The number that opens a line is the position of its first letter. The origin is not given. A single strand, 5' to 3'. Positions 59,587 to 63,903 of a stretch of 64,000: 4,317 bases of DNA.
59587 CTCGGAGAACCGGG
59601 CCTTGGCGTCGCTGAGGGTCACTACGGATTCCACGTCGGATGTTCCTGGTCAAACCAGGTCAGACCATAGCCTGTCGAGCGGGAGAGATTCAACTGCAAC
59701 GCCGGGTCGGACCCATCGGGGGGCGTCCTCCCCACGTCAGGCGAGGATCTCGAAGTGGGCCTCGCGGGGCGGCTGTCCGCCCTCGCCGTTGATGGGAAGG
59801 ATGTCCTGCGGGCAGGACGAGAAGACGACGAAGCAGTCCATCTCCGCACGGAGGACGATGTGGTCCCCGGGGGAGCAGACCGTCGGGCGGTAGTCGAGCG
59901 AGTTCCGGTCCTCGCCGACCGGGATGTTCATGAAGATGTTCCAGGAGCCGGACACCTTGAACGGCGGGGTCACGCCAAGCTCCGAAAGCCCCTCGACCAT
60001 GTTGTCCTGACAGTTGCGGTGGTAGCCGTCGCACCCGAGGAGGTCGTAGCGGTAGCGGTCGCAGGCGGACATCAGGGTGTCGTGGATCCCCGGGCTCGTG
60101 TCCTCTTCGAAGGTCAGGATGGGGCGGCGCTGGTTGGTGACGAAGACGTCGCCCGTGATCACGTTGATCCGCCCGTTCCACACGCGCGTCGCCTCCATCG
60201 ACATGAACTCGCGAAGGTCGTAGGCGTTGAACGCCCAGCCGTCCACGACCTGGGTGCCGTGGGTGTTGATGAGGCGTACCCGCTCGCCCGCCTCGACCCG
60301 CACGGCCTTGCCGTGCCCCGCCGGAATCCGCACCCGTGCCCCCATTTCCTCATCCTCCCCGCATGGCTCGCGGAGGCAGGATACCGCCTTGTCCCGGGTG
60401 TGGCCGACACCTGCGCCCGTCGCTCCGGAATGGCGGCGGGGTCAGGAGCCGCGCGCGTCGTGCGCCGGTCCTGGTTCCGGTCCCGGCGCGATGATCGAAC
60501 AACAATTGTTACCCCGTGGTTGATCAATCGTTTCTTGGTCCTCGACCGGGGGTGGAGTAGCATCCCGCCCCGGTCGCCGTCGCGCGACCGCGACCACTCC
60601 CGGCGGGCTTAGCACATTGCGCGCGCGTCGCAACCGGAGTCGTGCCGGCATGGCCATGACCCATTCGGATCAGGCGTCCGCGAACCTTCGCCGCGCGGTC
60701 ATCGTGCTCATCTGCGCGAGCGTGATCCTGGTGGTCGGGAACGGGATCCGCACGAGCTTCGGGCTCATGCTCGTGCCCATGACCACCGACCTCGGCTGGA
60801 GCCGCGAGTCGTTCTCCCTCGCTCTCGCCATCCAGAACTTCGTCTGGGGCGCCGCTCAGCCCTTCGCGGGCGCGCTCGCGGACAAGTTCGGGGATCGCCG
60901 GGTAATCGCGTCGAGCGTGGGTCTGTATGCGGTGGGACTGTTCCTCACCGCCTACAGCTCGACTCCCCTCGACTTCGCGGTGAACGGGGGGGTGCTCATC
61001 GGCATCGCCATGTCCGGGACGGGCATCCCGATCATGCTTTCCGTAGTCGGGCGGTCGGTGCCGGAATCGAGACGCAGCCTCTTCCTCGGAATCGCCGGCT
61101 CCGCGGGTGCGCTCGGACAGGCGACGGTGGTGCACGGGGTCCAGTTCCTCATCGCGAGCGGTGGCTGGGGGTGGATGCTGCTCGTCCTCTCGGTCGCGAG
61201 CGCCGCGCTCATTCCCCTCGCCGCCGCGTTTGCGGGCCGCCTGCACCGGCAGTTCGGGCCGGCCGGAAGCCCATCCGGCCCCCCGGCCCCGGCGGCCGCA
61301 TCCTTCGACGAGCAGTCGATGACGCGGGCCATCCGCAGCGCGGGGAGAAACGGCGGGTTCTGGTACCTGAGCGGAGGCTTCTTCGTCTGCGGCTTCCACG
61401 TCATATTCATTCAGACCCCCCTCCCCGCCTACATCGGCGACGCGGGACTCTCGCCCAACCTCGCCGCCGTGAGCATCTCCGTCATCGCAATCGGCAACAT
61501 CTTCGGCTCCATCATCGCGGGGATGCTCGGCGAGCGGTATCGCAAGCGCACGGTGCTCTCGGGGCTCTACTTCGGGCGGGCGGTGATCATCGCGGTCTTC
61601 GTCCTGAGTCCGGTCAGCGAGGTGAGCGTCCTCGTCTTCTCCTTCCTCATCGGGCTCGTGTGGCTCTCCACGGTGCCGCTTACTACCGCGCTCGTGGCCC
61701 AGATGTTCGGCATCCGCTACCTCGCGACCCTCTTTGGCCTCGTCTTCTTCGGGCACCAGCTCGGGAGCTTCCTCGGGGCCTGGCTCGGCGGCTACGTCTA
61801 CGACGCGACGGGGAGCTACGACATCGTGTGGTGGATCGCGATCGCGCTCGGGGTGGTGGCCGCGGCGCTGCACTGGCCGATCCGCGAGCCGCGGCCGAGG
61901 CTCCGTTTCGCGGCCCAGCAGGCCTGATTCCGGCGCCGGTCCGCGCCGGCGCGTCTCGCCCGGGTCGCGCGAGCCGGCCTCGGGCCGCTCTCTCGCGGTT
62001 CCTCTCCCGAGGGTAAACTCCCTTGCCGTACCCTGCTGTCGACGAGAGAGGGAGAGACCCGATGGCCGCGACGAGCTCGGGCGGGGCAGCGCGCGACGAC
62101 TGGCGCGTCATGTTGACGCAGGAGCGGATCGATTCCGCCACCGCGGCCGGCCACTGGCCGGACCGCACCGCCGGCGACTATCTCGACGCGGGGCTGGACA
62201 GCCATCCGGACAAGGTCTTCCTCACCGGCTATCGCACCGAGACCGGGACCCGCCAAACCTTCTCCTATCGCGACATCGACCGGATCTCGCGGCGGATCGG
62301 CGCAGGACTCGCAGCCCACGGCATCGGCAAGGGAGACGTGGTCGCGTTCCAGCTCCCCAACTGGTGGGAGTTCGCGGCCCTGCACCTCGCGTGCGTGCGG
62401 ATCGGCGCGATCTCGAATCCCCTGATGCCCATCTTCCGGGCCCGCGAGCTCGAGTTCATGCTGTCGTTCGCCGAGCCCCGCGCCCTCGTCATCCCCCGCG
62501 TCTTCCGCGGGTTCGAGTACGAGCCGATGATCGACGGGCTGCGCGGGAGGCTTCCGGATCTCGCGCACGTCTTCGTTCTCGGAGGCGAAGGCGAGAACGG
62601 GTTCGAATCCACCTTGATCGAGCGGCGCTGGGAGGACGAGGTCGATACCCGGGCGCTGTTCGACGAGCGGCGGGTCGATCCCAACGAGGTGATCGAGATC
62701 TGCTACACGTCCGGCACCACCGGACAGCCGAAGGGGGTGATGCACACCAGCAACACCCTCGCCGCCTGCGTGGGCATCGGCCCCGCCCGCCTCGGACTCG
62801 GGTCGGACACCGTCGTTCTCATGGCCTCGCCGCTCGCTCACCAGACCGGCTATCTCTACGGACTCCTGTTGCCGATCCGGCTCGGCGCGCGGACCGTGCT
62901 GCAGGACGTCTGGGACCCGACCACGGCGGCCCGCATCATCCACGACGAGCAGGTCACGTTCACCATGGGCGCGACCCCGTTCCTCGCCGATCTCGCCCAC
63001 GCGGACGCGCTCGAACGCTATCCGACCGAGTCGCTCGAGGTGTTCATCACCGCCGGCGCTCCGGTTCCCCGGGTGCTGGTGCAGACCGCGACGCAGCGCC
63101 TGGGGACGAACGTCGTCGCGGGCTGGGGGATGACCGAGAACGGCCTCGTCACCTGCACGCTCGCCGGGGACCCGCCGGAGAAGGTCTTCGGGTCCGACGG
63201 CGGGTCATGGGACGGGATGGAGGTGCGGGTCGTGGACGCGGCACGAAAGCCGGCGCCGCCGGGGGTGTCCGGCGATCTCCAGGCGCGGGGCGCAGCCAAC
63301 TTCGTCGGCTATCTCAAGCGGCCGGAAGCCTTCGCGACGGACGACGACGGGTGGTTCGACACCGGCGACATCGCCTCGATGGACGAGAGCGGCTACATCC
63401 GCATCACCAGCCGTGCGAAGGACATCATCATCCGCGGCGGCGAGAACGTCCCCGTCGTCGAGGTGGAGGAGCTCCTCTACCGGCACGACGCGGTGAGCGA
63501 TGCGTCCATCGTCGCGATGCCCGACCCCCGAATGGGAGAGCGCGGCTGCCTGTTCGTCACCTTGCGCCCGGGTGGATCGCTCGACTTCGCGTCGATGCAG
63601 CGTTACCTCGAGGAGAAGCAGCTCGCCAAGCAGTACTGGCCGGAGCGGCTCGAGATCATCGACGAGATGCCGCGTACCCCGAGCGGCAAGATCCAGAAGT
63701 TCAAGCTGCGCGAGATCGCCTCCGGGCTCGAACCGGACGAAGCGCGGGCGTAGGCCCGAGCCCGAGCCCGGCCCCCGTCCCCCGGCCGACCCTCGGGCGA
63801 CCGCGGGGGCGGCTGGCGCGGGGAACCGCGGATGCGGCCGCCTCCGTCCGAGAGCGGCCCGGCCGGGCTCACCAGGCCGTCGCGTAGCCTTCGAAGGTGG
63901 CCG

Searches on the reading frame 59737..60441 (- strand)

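Call 58: search_protein_families(library=pfam, max_evalue=0.001, proteins=[window:59737-60441:-])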
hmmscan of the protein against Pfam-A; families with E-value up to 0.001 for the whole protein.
window:59737-60441:- (234 aa): 1 family
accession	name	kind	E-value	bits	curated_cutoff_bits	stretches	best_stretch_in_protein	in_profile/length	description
PF09347.15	DUF1989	-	2e-46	158.2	27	1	38-203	2-167/168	Domain of unknown function (DUF1989)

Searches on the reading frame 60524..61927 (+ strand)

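Call 58: search_protein_families(library=pfam, max_evalue=0.001, proteins=[window:60524-61927:+])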
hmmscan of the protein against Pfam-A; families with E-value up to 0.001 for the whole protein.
window:60524-61927:+ (467 aa): 2 families
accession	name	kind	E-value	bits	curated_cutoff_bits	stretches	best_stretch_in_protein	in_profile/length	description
PF07690.21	MFS_1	-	1.6e-45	156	33.4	2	75-395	11-323/347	Major Facilitator Superfamily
PF12832.13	MFS_1_like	-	1.3e-05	24.9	25.2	0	50-194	205-345/373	MFS_1 like family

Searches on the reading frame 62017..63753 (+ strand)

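Call 58: search_protein_families(library=pfam, max_evalue=0.001, proteins=[window:62017-63753:+])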
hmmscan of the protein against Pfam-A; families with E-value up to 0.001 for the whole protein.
window:62017-63753:+ (578 aa): 2 families
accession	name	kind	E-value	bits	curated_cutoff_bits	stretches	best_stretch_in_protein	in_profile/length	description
PF00501.34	AMP-binding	-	9.2e-77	258.8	29.9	1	61-433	6-384/384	AMP-binding enzyme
PF13193.12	AMP-binding_C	-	4.3e-12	47.2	24.5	1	482-558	1-76/76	AMP-binding enzyme C-terminal domain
